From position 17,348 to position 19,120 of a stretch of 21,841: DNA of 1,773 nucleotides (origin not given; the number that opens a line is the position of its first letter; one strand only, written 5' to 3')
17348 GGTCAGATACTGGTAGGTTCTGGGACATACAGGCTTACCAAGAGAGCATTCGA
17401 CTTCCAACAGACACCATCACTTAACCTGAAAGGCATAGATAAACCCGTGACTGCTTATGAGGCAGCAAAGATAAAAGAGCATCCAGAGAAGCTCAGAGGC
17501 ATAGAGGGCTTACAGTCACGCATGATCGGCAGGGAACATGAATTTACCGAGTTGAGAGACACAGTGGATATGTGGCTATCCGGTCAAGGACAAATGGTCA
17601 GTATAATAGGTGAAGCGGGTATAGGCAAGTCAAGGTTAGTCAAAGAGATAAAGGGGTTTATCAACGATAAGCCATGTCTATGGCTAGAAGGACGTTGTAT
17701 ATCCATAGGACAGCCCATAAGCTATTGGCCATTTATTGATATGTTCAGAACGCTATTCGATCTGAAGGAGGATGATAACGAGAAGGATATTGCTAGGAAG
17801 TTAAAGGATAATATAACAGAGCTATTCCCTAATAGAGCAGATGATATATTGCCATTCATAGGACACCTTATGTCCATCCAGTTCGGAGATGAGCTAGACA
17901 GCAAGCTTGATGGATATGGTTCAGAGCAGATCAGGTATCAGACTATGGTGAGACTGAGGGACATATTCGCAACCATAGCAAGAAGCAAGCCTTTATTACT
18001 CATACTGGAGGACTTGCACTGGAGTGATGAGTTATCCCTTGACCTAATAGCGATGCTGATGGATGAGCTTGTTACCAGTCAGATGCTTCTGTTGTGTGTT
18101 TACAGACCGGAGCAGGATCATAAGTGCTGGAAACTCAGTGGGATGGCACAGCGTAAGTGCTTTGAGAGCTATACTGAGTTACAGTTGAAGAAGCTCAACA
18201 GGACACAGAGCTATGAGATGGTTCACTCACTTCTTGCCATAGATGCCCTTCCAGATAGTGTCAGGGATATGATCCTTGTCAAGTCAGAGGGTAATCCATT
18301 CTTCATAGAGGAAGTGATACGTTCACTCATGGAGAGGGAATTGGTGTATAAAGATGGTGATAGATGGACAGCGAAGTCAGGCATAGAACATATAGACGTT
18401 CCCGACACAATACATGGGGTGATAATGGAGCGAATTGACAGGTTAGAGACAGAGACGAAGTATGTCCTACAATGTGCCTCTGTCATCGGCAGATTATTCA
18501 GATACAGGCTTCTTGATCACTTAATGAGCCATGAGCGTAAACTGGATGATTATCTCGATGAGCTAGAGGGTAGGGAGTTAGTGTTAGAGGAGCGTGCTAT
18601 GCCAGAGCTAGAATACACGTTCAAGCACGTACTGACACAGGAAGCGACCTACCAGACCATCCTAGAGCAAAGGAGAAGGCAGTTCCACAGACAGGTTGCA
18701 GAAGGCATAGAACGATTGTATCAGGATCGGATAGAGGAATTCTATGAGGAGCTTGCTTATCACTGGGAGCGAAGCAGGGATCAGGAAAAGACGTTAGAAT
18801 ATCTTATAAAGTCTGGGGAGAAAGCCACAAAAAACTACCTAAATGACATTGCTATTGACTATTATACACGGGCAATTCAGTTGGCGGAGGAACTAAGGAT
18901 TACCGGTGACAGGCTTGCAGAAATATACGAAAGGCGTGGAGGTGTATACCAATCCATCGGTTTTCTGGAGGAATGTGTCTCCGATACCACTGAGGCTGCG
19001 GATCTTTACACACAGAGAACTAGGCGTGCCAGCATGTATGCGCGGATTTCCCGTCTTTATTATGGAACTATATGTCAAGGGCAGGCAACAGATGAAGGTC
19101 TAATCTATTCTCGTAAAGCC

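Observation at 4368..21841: At least five tandem giant paralogs (ZnR-cyclase-STAND-TPR-ConA-like) behind one promoter: candidate NLR-like sensor array with cyclic-nucleotide output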

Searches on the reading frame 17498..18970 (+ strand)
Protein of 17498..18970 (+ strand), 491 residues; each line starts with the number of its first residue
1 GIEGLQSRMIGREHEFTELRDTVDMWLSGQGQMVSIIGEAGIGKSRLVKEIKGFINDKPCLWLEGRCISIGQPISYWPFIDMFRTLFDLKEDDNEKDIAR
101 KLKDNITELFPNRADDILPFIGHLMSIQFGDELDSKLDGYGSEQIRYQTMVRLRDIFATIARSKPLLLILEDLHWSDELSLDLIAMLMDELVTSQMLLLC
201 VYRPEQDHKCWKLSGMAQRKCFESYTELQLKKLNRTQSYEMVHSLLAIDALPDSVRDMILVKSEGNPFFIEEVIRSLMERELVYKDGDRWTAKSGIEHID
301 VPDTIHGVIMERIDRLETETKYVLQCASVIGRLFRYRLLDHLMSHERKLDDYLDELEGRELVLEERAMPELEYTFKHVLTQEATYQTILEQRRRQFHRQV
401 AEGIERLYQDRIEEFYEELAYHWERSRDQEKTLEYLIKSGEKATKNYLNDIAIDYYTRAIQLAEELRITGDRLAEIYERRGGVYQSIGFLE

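Call 58: search_solved_structures(query=A3, max_evalue=1)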
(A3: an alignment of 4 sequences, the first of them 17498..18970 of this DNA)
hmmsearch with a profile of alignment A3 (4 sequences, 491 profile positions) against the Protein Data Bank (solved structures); distinct sequences matched with E-value up to 1: 6.
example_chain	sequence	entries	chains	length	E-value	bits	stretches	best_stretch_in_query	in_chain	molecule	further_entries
9gzg_A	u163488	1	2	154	0.44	12.4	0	416-483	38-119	Engineered CTPR protein with glutamic acids for conductivity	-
6emw_E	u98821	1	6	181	0.45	12.3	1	7-61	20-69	ATP-dependent Clp protease ATP-binding subunit ClpC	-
9o9x_A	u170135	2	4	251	0.48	12.2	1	10-57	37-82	ABC transporter ATP-binding protein YtrE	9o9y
7zhf_A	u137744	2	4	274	0.63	11.8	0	20-60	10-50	GTPase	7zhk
3htm_A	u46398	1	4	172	0.75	11.6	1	90-187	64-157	Speckle-type POZ protein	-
4g1u_C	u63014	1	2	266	0.88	11.4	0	28-69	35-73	Hemin import ATP-binding protein HmuV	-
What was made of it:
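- On STAND NTPase: No sequence hit in the PDB (call 58).
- Closest known: MalT / LAL-type STAND regulators. Different: There is no detectable sequence similarity to any solved STAND (call 58).
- Tried and rejected: Nothing meaningful came back (call 58).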

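Call 67: predict_structure(alignment_id=A4)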
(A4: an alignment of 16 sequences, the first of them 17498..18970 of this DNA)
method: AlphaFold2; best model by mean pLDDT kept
length: 491 residues; sequences in the alignment: 16
mean_pLDDT: 77.5   pTM: 0.57
mean pLDDT of the five models: 77.5, 74.4, 72.2, 70.4, 70.2
residues with pLDDT >= 90: 148; 70-90: 218; 50-70: 61; < 50: 64
segments of 3 or more residues with pLDDT < 50: 1-5, 70-73, 319-338, 359-387
pLDDT, mean of each block of 10 residues (from residue 1): 51 88 93 90 79 88 79 69 90 88 94 93 87 87 88 95 95 83 93 94 80 88 91 76 76 83 72 76 77 76 62 54 41 42 58 53 37 35 47 74 77 88 90 94 85 92 87 88 76 41
secondary structure, 60 per line:
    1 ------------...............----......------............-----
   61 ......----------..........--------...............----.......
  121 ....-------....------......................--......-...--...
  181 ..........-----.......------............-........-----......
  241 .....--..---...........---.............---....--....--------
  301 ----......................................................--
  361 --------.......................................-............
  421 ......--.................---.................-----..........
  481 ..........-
elements in order: H13-27 E32-37 H44-55 E61-66 H77-86 H95-109 H114-124 H132-135 H142-163 E166-171 H178-190 E196-202 H209-220 E225-229 H235-245 H253-263 H267-279 E283-286 E289-292 H305-358 H369-407 H409-426 H429-445 H449-465 H471-490

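Call 70: fold_search(model_id=the predicted structure, library=pdb)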
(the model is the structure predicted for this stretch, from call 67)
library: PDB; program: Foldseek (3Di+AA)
matches with E <= 10: 1310; with E <= 0.001: 61
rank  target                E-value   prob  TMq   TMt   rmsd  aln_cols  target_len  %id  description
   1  2qen                  5.2e-06  1.00  0.28  0.36  10.7       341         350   13  The walker-type atpase paby2304 of pyrococcus abyssi (released 2008-07-01)
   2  6mfv_A                1.1e-05  1.00  0.29  0.24  25.9       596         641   12  Crystal structure of the Signal Transduction ATPase with Numerous Domains (STAND) protein with a tetratricopeptide rep (released 2019-02-20)
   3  7jpq_D                1.3e-05  1.00  0.29  0.34   8.6       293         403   12  ORC-O2-5: Human Origin Recognition Complex (ORC) with subunits 2,3,4,5 (released 2020-09-02)
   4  5uj7_D                3.0e-05  1.00  0.28  0.35   9.0       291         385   11  Structure of the active form of human Origin Recognition Complex ATPase motor module, complex subunitS 1, 4, 5 (released 2017-02-08)
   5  7jpo_D                3.0e-05  1.00  0.28  0.33   9.0       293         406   13  ORC-O1AAA: Human Origin Recognition Complex (ORC) with dynamic/unresolved ORC2 WH (released 2020-09-02)
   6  8s0e_D                3.1e-05  1.00  0.29  0.34  18.1       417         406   11  H. sapiens OCCM bound to double stranded DNA (released 2024-10-02)
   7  5uj7_C                7.1e-05  1.00  0.34  0.40  18.4       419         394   11  Structure of the active form of human Origin Recognition Complex ATPase motor module, complex subunitS 1, 4, 5 (released 2017-02-08)
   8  8dgf_A                7.8e-05  1.00  0.25  0.09  12.0       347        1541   12  Avs4 bound to phage PhiV-1 portal (released 2022-08-03)
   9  4m9s_A                8.7e-05  1.00  0.30  0.29   6.9       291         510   14  crystal structure of CED-4 bound CED-3 fragment (released 2013-10-23)
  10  8xvb_A                8.7e-05  1.00  0.29  0.49   7.2       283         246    8  Cryo-EM structure of ATP-DNA-MuB filaments (released 2024-08-14)
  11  7jps_D                8.7e-05  1.00  0.26  0.30   9.7       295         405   11  ORC-DNA: Human Origin Recognition Complex (ORC) with DNA bound in the core (released 2020-09-09)
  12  8bob_C                1.2e-04  1.00  0.25  0.29   8.5       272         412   14  Structural basis for negative regulation of the maltose system (released 2023-10-18)
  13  9gjp_E                1.3e-04  1.00  0.27  0.31   8.1       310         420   14  OCCM maturation intermediate stalled with an Arginine Finger mutation in Mcm5: Conformer 2 (released 2025-03-05)
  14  8d8l_W                1.4e-04  1.00  0.28  0.33   8.8       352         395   12  Yeast mitochondrial small subunit assembly intermediate (State 3) (released 2022-12-14)
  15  9hqv_Br               1.4e-04  1.00  0.27  0.31  17.8       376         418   11  Cryo-EM structure of the small subunit of the mitochondrial ribosome from Toxoplasma gondii (released 2025-06-11)
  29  8dgf_B                3.1e-04  1.00  0.24  0.09  25.2       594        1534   10  Avs4 bound to phage PhiV-1 portal (released 2022-08-03)
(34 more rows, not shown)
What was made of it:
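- Closest known: MalT / LAL-type STAND regulators. Same: MalT is among the fold matches (8bob, call 70).
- Closest known: Avs/AVAST and other antiviral STAND NTPases. Same: Avs4 is among the fold matches (8dgf, call 70).
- NOD fold hits to STAND-TPR 6mfv, PAB2304, Avs4, CED-4, MalT and plant NLRs (calls 67, 70). Effector-NOD-sensor order, with NOD fold hits that include Avs4 and plant NLRs (call 70).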

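Call 75: search_protein_representatives(alignment_id=A4)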
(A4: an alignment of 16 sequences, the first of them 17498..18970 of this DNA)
Query: 16 sequences, 492 profile positions. Proteins with E-value up to 0.001 (for the whole library): 156650; up to 1e-10: 103871; up to 1e-30: 37496. The best 150 are listed.
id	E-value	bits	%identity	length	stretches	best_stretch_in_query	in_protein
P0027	8.2e-251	849.3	-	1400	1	1-492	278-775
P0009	7.1e-249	842.9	-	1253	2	1-490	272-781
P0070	1.7e-246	835.1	-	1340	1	1-491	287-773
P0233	4.9e-244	826.9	-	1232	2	1-490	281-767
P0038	2.9e-239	811.2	-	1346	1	1-491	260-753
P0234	3.0e-239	811.1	-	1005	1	1-492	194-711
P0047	3.7e-237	804.3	-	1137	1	1-490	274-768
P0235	5.4e-235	797.1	-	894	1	1-491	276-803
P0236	1.1e-231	786.2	-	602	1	1-489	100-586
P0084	3.0e-229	778.2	-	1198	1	1-491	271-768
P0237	3.0e-226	768.3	-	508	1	9-481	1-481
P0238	7.5e-225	763.7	-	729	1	1-425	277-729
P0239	7.0e-217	737.4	-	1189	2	1-492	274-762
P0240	3.3e-214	728.5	-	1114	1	1-476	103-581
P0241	2.2e-213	725.9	-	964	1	42-488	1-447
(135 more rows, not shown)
